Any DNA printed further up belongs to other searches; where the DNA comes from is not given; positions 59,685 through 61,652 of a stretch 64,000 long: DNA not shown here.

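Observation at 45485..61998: Array of TPR-fused GT41 (OGT-like) and GT9-like glycosyltransferases plus four methyltransferase domains: candidate cytoplasmic protein glycosylation/methylation system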

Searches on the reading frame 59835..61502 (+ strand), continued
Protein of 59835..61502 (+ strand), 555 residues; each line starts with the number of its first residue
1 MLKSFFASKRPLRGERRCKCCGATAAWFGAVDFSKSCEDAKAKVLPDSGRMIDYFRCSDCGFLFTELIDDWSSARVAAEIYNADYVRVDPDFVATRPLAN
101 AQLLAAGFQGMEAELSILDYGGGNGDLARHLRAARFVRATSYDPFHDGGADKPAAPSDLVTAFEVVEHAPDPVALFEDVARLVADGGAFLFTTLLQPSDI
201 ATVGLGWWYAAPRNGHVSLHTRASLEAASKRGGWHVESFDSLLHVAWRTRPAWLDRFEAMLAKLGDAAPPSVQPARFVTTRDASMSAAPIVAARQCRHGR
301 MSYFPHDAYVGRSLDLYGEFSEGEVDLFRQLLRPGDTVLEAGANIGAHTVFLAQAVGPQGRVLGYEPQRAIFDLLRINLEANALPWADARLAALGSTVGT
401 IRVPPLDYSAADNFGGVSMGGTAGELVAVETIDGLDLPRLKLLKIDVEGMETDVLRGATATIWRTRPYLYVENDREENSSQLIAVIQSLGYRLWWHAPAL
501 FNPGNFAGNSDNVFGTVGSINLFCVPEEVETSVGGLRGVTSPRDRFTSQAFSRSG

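Call 10: find_homologous_proteins(query=window:59835-61499:+, max_evalue=1e-10)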
Query window:59835-61499:+ (555 aa): 477 proteins with E <= 1e-10 among 8000 candidates; the best 120 are listed.
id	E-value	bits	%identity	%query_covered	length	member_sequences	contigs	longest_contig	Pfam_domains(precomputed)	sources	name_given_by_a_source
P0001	0.0e+0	1274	100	100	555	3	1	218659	PF13489.13,PF13649.13,PF05050.20,PF08242.19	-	-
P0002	7.3e-199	680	58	98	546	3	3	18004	PF13489.13,PF13649.13,PF08242.19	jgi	jgi:2-polyprenyl-6-hydroxyphenyl methylase/3-demethylubiquinone-9 3-methyltransferase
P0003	8.8e-196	670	57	97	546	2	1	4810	PF13489.13,PF13649.13,PF05050.20,PF08241.19,PF08242.19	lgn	-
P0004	2.8e-192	658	56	98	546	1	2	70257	PF13489.13,PF08242.19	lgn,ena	-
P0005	5.4e-191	654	57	98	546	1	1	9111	PF13489.13,PF01135.26,PF08242.19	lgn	-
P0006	2.3e-190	652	57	97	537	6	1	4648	PF13847.13,PF13489.13,PF13649.13,PF05050.20,PF08704.17,PF08242.19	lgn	-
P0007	3.5e-189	648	56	98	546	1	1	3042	PF13489.13,PF13649.13,PF08241.19,PF08242.19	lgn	-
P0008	6.8e-187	641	56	97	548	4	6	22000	PF13489.13,PF05050.20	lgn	-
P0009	2.1e-165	570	50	95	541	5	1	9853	PF13489.13,PF01135.26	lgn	-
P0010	1.1e-140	488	45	97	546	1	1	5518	PF13847.13,PF13489.13,PF13649.13,PF05050.20,PF08241.19,PF08242.19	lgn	-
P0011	9.5e-139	482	48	94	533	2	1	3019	PF13847.13,PF13489.13,PF13649.13,PF05050.20,PF08241.19,PF08242.19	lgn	-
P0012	1.0e-136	475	45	95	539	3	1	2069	PF13847.13,PF13489.13,PF13649.13,PF05050.20,PF08241.19,PF08242.19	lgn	-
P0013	4.5e-126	440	43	95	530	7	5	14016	PF13489.13,PF05050.20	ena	-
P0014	6.1e-122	426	41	95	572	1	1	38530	PF13489.13,PF05050.20,PF08241.19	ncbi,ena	-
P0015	2.6e-121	424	41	95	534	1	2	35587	PF13489.13,PF05050.20,PF01135.26,PF08242.19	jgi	jgi:FkbM family methyltransferase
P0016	1.9e-119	418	41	95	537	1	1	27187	PF13489.13,PF05050.20,PF08242.19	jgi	jgi:FkbM family methyltransferase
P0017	7.9e-119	416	41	95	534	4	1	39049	PF13847.13,PF13489.13,PF05050.20,PF08242.19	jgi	-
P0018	3.4e-117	410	41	95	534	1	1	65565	PF13489.13,PF05050.20,PF08242.19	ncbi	-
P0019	7.4e-116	406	42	91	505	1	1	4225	PF13489.13,PF05050.20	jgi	-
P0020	1.1e-113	399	43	97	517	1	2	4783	PF13489.13,PF13649.13,PF05050.20,PF08241.19,PF08242.19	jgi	jgi:FkbM family methyltransferase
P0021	2.0e-107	378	40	96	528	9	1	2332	PF13847.13,PF13489.13,PF05050.20,PF08242.19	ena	-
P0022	2.5e-106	375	40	93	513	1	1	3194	PF13489.13,PF05050.20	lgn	-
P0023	1.5e-94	336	41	96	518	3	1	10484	PF13489.13,PF08242.19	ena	-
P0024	6.4e-93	330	60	46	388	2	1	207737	PF05050.20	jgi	-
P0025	3.1e-92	328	56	49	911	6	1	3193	PF03704.24,PF13431.13,PF23914.2,PF13414.13,PF13176.13,PF12569.15,PF13428.13,PF13374.13,PF07721.21,PF14559.13,PF24575.2,PF13371.13,PF05050.20,PF00515.35,PF12895.14,PF13424.13,PF21033.5,PF13432.13,PF13181.13,PF14561.13,PF07719.24,PF13174.13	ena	-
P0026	9.4e-87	310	59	45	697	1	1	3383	PF13431.13,PF23914.2,PF13414.13,PF13176.13,PF13428.13,PF13374.13,PF14559.13,PF05050.20,PF00515.35,PF13424.13,PF13432.13,PF13181.13,PF07719.24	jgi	jgi:FkbM family methyltransferase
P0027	3.2e-86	308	57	47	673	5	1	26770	PF14559.13,PF05050.20,PF13432.13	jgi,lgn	-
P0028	7.8e-86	307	58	45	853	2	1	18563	PF13431.13,PF23914.2,PF13414.13,PF13176.13,PF13428.13,PF13374.13,PF14559.13,PF24575.2,PF13371.13,PF05050.20,PF00515.35,PF12895.14,PF13424.13,PF13432.13,PF13181.13,PF07719.24,PF13174.13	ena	-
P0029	5.1e-85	304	58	46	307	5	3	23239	PF05050.20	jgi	jgi:FkbM family methyltransferase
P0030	5.2e-85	304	56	46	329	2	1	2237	PF05050.20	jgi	jgi:FkbM family methyltransferase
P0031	3.5e-84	301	50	50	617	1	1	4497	PF05050.20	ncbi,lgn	-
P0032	5.4e-84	301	53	52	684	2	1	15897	PF14559.13,PF05050.20,PF13432.13,PF07719.24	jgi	jgi:FkbM family methyltransferase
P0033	1.0e-83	300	56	47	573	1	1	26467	PF05050.20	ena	-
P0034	1.1e-83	300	54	49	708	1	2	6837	PF13431.13,PF13414.13,PF13176.13,PF13428.13,PF13374.13,PF14559.13,PF05050.20,PF00515.35,PF13424.13,PF13432.13,PF13181.13,PF07719.24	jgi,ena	-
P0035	2.1e-83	299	52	50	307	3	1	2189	PF05050.20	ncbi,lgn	-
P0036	3.1e-83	298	57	45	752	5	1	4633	PF13431.13,PF13414.13,PF13176.13,PF13428.13,PF13374.13,PF14559.13,PF05050.20,PF00515.35,PF13424.13,PF13432.13,PF13181.13,PF07719.24,PF13174.13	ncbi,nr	ncbi:MAG: FkbM family methyltransferase [Desulfobacteraceae bacterium]|nr:FkbM family methyltransfer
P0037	5.0e-83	298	56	46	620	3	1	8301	PF05050.20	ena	-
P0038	5.5e-83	298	59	45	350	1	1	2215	PF05050.20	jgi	jgi:FkbM family methyltransferase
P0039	5.6e-83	297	54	48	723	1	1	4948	PF13431.13,PF13414.13,PF13176.13,PF13428.13,PF13374.13,PF14559.13,PF13371.13,PF05050.20,PF00515.35,PF13424.13,PF13432.13,PF13181.13,PF07719.24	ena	-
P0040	8.5e-83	297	55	47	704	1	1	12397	PF13431.13,PF13414.13,PF13176.13,PF13428.13,PF13374.13,PF14559.13,PF13371.13,PF05050.20,PF00515.35,PF13424.13,PF13432.13,PF13181.13,PF01075.24,PF07719.24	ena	-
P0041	1.2e-82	296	57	47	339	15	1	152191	PF05050.20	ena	-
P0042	1.6e-82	296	50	53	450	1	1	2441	PF05050.20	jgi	jgi:FkbM family methyltransferase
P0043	4.7e-82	294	52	51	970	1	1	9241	PF03704.24,PF13414.13,PF13374.13,PF07721.21,PF24575.2,PF00515.35,PF13424.13,PF07719.24,PF13174.13,PF20308.5,PF25063.1,PF13431.13,PF23914.2,PF25062.2,PF13176.13,PF13428.13,PF04733.21,PF14559.13,PF13371.13,PF17874.8,PF05050.20,PF12895.14,PF21033.5,PF13432.13,PF13181.13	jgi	jgi:FkbM family methyltransferase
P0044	2.6e-81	292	52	52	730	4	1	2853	PF25063.1,PF13431.13,PF13414.13,PF13176.13,PF13428.13,PF13374.13,PF14559.13,PF13371.13,PF05050.20,PF00515.35,PF13424.13,PF13432.13,PF13181.13,PF07719.24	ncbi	-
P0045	2.7e-81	292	50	53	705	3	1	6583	PF13431.13,PF13414.13,PF13176.13,PF13428.13,PF14559.13,PF24575.2,PF05050.20,PF00515.35,PF13424.13,PF13432.13,PF13181.13,PF07719.24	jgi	jgi:FkbM family methyltransferase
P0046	2.8e-81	292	54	45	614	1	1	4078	PF05050.20,PF01075.24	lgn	-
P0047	3.0e-81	292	54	45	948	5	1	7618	PF13431.13,PF23914.2,PF13414.13,PF13176.13,PF13428.13,PF25064.2,PF13374.13,PF14559.13,PF24575.2,PF05050.20,PF00515.35,PF12895.14,PF13424.13,PF13432.13,PF13181.13,PF01075.24,PF07719.24,PF13174.13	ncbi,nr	ncbi:MAG: FkbM family methyltransferase [Oscillatoria sp. Prado101]|nr:FkbM family methyltransferase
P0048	3.2e-81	292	56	45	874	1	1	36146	PF03704.24,PF13431.13,PF23914.2,PF13414.13,PF13176.13,PF13428.13,PF13374.13,PF07721.21,PF14559.13,PF24575.2,PF13371.13,PF05050.20,PF00515.35,PF12895.14,PF13424.13,PF21033.5,PF13432.13,PF13181.13,PF01075.24,PF14561.13,PF07719.24,PF13174.13,PF20308.5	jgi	-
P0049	5.2e-81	291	53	45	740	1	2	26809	PF13431.13,PF23914.2,PF13414.13,PF13176.13,PF13428.13,PF14559.13,PF13371.13,PF05050.20,PF00515.35,PF13424.13,PF13432.13,PF13181.13,PF07719.24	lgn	-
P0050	5.4e-81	291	52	48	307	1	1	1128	PF05050.20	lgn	-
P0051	1.4e-80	290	54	46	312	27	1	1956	PF05050.20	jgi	jgi:FkbM family methyltransferase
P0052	1.4e-80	290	49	53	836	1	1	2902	PF03704.24,PF13414.13,PF12569.15,PF13374.13,PF07721.21,PF24575.2,PF00515.35,PF13424.13,PF14561.13,PF07719.24,PF13174.13,PF25063.1,PF13431.13,PF23914.2,PF13176.13,PF13428.13,PF25064.2,PF14559.13,PF13371.13,PF17874.8,PF05050.20,PF12895.14,PF21033.5,PF13432.13,PF13181.13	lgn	-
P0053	1.4e-80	290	51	53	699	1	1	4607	PF14559.13,PF13431.13,PF13414.13,PF05050.20,PF00515.35,PF13424.13,PF13432.13,PF13428.13,PF13181.13,PF07719.24,PF13374.13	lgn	-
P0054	1.8e-80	289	50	52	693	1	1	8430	PF13431.13,PF23914.2,PF13414.13,PF13176.13,PF13428.13,PF14559.13,PF24575.2,PF13371.13,PF05050.20,PF00515.35,PF13424.13,PF13432.13,PF13181.13,PF07719.24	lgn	-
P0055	2.1e-80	289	55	48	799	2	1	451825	PF13431.13,PF23914.2,PF13414.13,PF13176.13,PF13428.13,PF14559.13,PF13371.13,PF05050.20,PF00515.35,PF12895.14,PF13424.13,PF13432.13,PF13181.13,PF07719.24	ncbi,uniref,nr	ncbi:protein arginine N-methyltransferase [Azospirillum soli]|uniref:protein arginine N-methyltransf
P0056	2.5e-80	289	53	47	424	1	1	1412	PF05050.20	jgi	jgi:FkbM family methyltransferase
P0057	3.2e-80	288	58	45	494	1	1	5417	PF03704.24,PF13431.13,PF23914.2,PF13414.13,PF13176.13,PF13428.13,PF13374.13,PF07721.21,PF14559.13,PF24575.2,PF13371.13,PF05050.20,PF00515.35,PF13424.13,PF13432.13,PF13181.13,PF07719.24,PF13174.13,PF20308.5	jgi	jgi:FkbM family methyltransferase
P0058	3.4e-80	288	53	45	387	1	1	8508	PF05050.20,PF01075.24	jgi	jgi:FkbM family methyltransferase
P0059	4.6e-80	288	54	46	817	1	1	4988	PF13431.13,PF23914.2,PF13414.13,PF13176.13,PF13428.13,PF13374.13,PF07721.21,PF14559.13,PF13371.13,PF05050.20,PF00515.35,PF13424.13,PF21033.5,PF13432.13,PF13181.13,PF07719.24,PF13174.13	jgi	-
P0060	5.2e-80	288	56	45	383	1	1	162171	PF05050.20,PF05378.20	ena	-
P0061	5.6e-80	288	51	48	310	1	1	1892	PF05050.20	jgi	jgi:FkbM family methyltransferase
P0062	7.0e-80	287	53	47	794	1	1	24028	PF13431.13,PF23914.2,PF13414.13,PF13176.13,PF13428.13,PF25064.2,PF13374.13,PF14559.13,PF13371.13,PF05050.20,PF00515.35,PF12895.14,PF13424.13,PF13432.13,PF13181.13,PF07719.24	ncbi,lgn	-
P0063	8.8e-80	287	51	49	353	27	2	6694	PF05050.20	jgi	jgi:FkbM family methyltransferase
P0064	1.0e-79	287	49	52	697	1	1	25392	PF13431.13,PF23914.2,PF13414.13,PF13176.13,PF13428.13,PF14559.13,PF05050.20,PF00515.35,PF13424.13,PF13432.13,PF13181.13,PF01075.24,PF07719.24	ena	-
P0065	1.1e-79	287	50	50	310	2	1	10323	PF05050.20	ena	-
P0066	1.3e-79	286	51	52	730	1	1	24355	PF25063.1,PF13431.13,PF23914.2,PF13414.13,PF13176.13,PF13428.13,PF13374.13,PF14559.13,PF13371.13,PF05050.20,PF00515.35,PF13424.13,PF13432.13,PF13181.13,PF07719.24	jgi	jgi:FkbM family methyltransferase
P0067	1.6e-79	286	50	50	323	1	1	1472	PF05050.20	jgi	-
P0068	2.0e-79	286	50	53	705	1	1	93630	PF13431.13,PF23914.2,PF13414.13,PF13176.13,PF13428.13,PF14559.13,PF05050.20,PF00515.35,PF13424.13,PF13432.13,PF13181.13,PF07719.24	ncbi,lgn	ncbi:MAG: FkbM family methyltransferase [Pirellulaceae bacterium]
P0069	3.8e-79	285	60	42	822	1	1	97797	PF03704.24,PF13431.13,PF23914.2,PF13414.13,PF13176.13,PF13428.13,PF13374.13,PF14559.13,PF24575.2,PF13371.13,PF05050.20,PF00515.35,PF12895.14,PF13424.13,PF13432.13,PF13181.13,PF01075.24,PF07719.24,PF13174.13,PF20308.5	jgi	jgi:FkbM family methyltransferase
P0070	4.0e-79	285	51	49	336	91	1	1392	PF05050.20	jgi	jgi:FkbM family methyltransferase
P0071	4.1e-79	285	58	45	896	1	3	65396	PF13431.13,PF13414.13,PF13176.13,PF13428.13,PF14559.13,PF19662.5,PF05050.20,PF00515.35,PF13424.13,PF13432.13,PF13181.13,PF07719.24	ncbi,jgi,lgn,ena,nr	ncbi:MAG TPA: FkbM family methyltransferase [Planctomycetota bacterium]|nr:FkbM family methyltransfe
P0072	4.3e-79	285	52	50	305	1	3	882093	PF05050.20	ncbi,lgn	ncbi:MAG: FkbM family methyltransferase [Alphaproteobacteria bacterium]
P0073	4.8e-79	284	55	46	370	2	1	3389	PF05050.20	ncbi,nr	ncbi:MAG: FkbM family methyltransferase, partial [bacterium]|nr:FkbM family methyltransferase [bacte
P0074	5.1e-79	284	52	50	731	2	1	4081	PF25063.1,PF13431.13,PF23914.2,PF13414.13,PF13176.13,PF13428.13,PF13374.13,PF14559.13,PF13371.13,PF05050.20,PF00515.35,PF13424.13,PF13432.13,PF13181.13,PF07719.24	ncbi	-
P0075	5.1e-79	284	54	46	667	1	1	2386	PF14559.13,PF13431.13,PF13414.13,PF05050.20,PF00515.35,PF13432.13,PF13428.13,PF13181.13,PF01075.24,PF07719.24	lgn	-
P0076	7.0e-79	284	54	43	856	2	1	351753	PF03704.24,PF13489.13,PF13431.13,PF23914.2,PF13414.13,PF13176.13,PF13428.13,PF13374.13,PF13847.13,PF07721.21,PF14559.13,PF24575.2,PF13371.13,PF17874.8,PF00515.35,PF12895.14,PF13424.13,PF21033.5,PF13432.13,PF13429.13,PF13181.13,PF07719.24,PF13174.13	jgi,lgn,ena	-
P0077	8.9e-79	284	49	52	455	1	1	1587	PF05050.20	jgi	jgi:FkbM family methyltransferase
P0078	9.6e-79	284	51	53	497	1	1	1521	PF05050.20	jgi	jgi:FkbM family methyltransferase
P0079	1.1e-78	283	52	48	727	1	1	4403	PF14559.13,PF13431.13,PF23914.2,PF13414.13,PF05050.20,PF00515.35,PF13424.13,PF13432.13,PF13428.13,PF13181.13,PF07719.24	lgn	-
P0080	1.6e-78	283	52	45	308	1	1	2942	PF05050.20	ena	-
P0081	1.9e-78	283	53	46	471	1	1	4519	PF05050.20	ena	-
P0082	2.0e-78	282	52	46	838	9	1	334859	PF13431.13,PF23914.2,PF25060.1,PF13414.13,PF13176.13,PF13428.13,PF25064.2,PF13374.13,PF14559.13,PF24575.2,PF13371.13,PF05050.20,PF00515.35,PF12895.14,PF13424.13,PF13432.13,PF13181.13,PF01075.24,PF07719.24,PF13174.13,PF20308.5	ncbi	-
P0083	2.0e-78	282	53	45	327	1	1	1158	PF05050.20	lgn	-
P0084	2.0e-78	282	49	49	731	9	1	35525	PF25063.1,PF13431.13,PF23914.2,PF13414.13,PF13176.13,PF13428.13,PF13374.13,PF14559.13,PF13371.13,PF05050.20,PF00515.35,PF13424.13,PF13432.13,PF13181.13,PF07719.24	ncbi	-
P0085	2.2e-78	282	54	46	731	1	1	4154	PF25063.1,PF13431.13,PF23914.2,PF13414.13,PF13176.13,PF13428.13,PF13374.13,PF14559.13,PF13371.13,PF05050.20,PF00515.35,PF13424.13,PF13432.13,PF13181.13,PF07719.24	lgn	-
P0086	2.3e-78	282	53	46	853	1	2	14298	PF13431.13,PF23914.2,PF13414.13,PF13176.13,PF13428.13,PF13374.13,PF14559.13,PF24575.2,PF13371.13,PF05050.20,PF00515.35,PF13424.13,PF21033.5,PF13432.13,PF13429.13,PF13181.13,PF07719.24,PF13174.13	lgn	-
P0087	3.0e-78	282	54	48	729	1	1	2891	PF13431.13,PF13414.13,PF13176.13,PF13428.13,PF13374.13,PF14559.13,PF05050.20,PF00515.35,PF13424.13,PF13432.13,PF13181.13,PF07719.24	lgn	-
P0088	5.5e-78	281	48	53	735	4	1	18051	PF13431.13,PF23914.2,PF13414.13,PF13176.13,PF13428.13,PF13374.13,PF14559.13,PF13371.13,PF05050.20,PF00515.35,PF13424.13,PF13432.13,PF13181.13,PF07719.24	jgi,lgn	-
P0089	5.8e-78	281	51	48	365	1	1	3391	PF13431.13,PF23914.2,PF13414.13,PF13176.13,PF13428.13,PF13374.13,PF05050.20,PF00515.35,PF13424.13,PF13432.13,PF13181.13,PF07719.24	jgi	jgi:FkbM family methyltransferase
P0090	8.3e-78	280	55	47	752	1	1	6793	PF03704.24,PF13431.13,PF23914.2,PF13414.13,PF13176.13,PF13428.13,PF14559.13,PF24575.2,PF13371.13,PF05050.20,PF00515.35,PF12895.14,PF13424.13,PF13432.13,PF13181.13,PF01075.24,PF07719.24,PF13174.13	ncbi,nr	ncbi:MAG TPA: FkbM family methyltransferase, partial [Burkholderiales bacterium]|nr:FkbM family meth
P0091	1.3e-77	280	47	52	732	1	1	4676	PF25063.1,PF13431.13,PF23914.2,PF13414.13,PF13176.13,PF13428.13,PF13374.13,PF07721.21,PF14559.13,PF24575.2,PF13371.13,PF05050.20,PF00515.35,PF13424.13,PF13432.13,PF13181.13,PF07719.24,PF13174.13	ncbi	ncbi:FkbM family methyltransferase [Thermodesulfobacteriota bacterium]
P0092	1.6e-77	279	53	45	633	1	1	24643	PF05050.20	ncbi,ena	-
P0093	1.6e-77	279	55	44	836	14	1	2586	PF25063.1,PF13431.13,PF23914.2,PF13414.13,PF13176.13,PF13428.13,PF13374.13,PF07721.21,PF14559.13,PF24575.2,PF13371.13,PF05050.20,PF00515.35,PF13424.13,PF13432.13,PF13181.13,PF07719.24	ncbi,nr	ncbi:MAG: FkbM family methyltransferase, partial [Planctomycetales bacterium]|nr:FkbM family methylt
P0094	1.8e-77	279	54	43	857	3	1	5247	PF03704.24,PF13489.13,PF13431.13,PF23914.2,PF13414.13,PF13176.13,PF13428.13,PF25064.2,PF13374.13,PF07721.21,PF14559.13,PF24575.2,PF13371.13,PF00515.35,PF12895.14,PF13424.13,PF21033.5,PF13432.13,PF13429.13,PF13181.13,PF07719.24,PF13174.13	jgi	jgi:tetratricopeptide (TPR) repeat protein/SAM-dependent methyltransferase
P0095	2.1e-77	279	52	46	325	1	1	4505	PF05050.20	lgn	-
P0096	2.3e-77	279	51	48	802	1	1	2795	PF25063.1,PF13431.13,PF23914.2,PF13414.13,PF13176.13,PF13428.13,PF14559.13,PF13371.13,PF05050.20,PF00515.35,PF12895.14,PF13424.13,PF13432.13,PF13181.13,PF07719.24,PF13174.13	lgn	-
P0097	2.4e-77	279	55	44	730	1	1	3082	PF25063.1,PF13431.13,PF23914.2,PF13414.13,PF13176.13,PF13428.13,PF13374.13,PF14559.13,PF13371.13,PF05050.20,PF00515.35,PF13424.13,PF13432.13,PF13181.13,PF07719.24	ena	-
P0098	3.5e-77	278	50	51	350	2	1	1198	PF05050.20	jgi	jgi:FkbM family methyltransferase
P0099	3.7e-77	278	49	52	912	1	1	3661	PF25063.1,PF03704.24,PF13431.13,PF23914.2,PF13414.13,PF13176.13,PF13428.13,PF04733.21,PF13374.13,PF07721.21,PF14559.13,PF24575.2,PF13371.13,PF05050.20,PF00515.35,PF12895.14,PF13424.13,PF21033.5,PF13432.13,PF13429.13,PF13181.13,PF07719.24,PF13174.13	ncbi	-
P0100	3.8e-77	278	53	45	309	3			PF05050.20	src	-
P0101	4.0e-77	278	49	52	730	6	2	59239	PF13431.13,PF23914.2,PF13414.13,PF13176.13,PF13428.13,PF13374.13,PF14559.13,PF05050.20,PF00515.35,PF13424.13,PF13432.13,PF13181.13,PF07719.24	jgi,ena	-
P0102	4.3e-77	278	55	44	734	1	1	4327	PF13431.13,PF23914.2,PF13414.13,PF13176.13,PF13428.13,PF13374.13,PF14559.13,PF05050.20,PF00515.35,PF13424.13,PF13432.13,PF13181.13,PF07719.24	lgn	-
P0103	5.0e-77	278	49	50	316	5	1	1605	PF05050.20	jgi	jgi:FkbM family methyltransferase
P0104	5.4e-77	278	49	50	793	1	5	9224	PF25063.1,PF13431.13,PF23914.2,PF13414.13,PF13176.13,PF13428.13,PF13374.13,PF07721.21,PF14559.13,PF13371.13,PF05050.20,PF00515.35,PF13424.13,PF21033.5,PF13432.13,PF13181.13,PF07719.24,PF13174.13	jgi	jgi:FkbM family methyltransferase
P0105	5.8e-77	278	53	45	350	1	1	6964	PF05050.20,PF01135.26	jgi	-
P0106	6.6e-77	277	53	43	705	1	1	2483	PF13431.13,PF13414.13,PF13176.13,PF13428.13,PF13374.13,PF14559.13,PF24575.2,PF05050.20,PF00515.35,PF13424.13,PF13432.13,PF13181.13,PF01075.24,PF07719.24,PF13174.13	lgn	-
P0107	8.4e-77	277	51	50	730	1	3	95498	PF13431.13,PF23914.2,PF13414.13,PF13176.13,PF13428.13,PF13374.13,PF14559.13,PF24575.2,PF05050.20,PF00515.35,PF13424.13,PF13432.13,PF13181.13,PF07719.24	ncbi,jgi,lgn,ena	-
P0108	1.0e-76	277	57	45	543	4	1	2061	PF05050.20,PF05711.18,PF13578.13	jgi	-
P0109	1.2e-76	277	49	53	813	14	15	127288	PF25063.1,PF13431.13,PF23914.2,PF13414.13,PF13176.13,PF13428.13,PF13374.13,PF07721.21,PF14559.13,PF13371.13,PF05050.20,PF00515.35,PF13424.13,PF21033.5,PF13432.13,PF13181.13,PF07719.24,PF13174.13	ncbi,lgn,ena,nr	ncbi:MAG TPA: FkbM family methyltransferase [Pirellulaceae bacterium]|nr:FkbM family methyltransfera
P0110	1.2e-76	277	51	46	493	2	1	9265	PF13431.13,PF13414.13,PF13176.13,PF13428.13,PF13374.13,PF14559.13,PF24575.2,PF13371.13,PF05050.20,PF00515.35,PF12895.14,PF13424.13,PF13432.13,PF13181.13,PF07719.24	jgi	jgi:FkbM family methyltransferase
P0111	1.3e-76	276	48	53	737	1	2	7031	PF13431.13,PF23914.2,PF13414.13,PF13176.13,PF13428.13,PF13374.13,PF14559.13,PF05050.20,PF00515.35,PF13424.13,PF13432.13,PF13181.13,PF07719.24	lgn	-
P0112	1.4e-76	276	55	46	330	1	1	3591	PF05050.20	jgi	jgi:FkbM family methyltransferase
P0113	1.8e-76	276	51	52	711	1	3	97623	PF13431.13,PF23914.2,PF13414.13,PF13176.13,PF13428.13,PF13374.13,PF14559.13,PF05050.20,PF00515.35,PF13424.13,PF13432.13,PF13181.13,PF07719.24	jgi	jgi:FkbM family methyltransferase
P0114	2.3e-76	276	54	46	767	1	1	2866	PF25063.1,PF13431.13,PF23914.2,PF13414.13,PF13176.13,PF13428.13,PF13374.13,PF07721.21,PF14559.13,PF13371.13,PF05050.20,PF00515.35,PF13424.13,PF21033.5,PF13432.13,PF13181.13,PF07719.24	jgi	-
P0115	2.8e-76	275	52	44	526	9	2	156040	PF13489.13,PF13469.13,PF00685.34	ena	-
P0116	2.9e-76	275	55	44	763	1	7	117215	PF25063.1,PF03704.24,PF13431.13,PF23914.2,PF13414.13,PF13176.13,PF13428.13,PF13374.13,PF07721.21,PF14559.13,PF13371.13,PF05050.20,PF00515.35,PF13424.13,PF21033.5,PF13432.13,PF13181.13,PF07719.24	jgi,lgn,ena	jgi:FkbM family methyltransferase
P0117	3.4e-76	275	54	45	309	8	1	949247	PF05050.20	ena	-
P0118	4.4e-76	275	51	45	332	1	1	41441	PF05050.20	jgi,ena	jgi:FkbM family methyltransferase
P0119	4.7e-76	275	53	46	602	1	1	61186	PF05050.20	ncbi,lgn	-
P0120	5.4e-76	274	50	48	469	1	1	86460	PF13431.13,PF23914.2,PF13414.13,PF13176.13,PF13428.13,PF13374.13,PF14559.13,PF13371.13,PF05050.20,PF00515.35,PF13424.13,PF13432.13,PF13181.13,PF07719.24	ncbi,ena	-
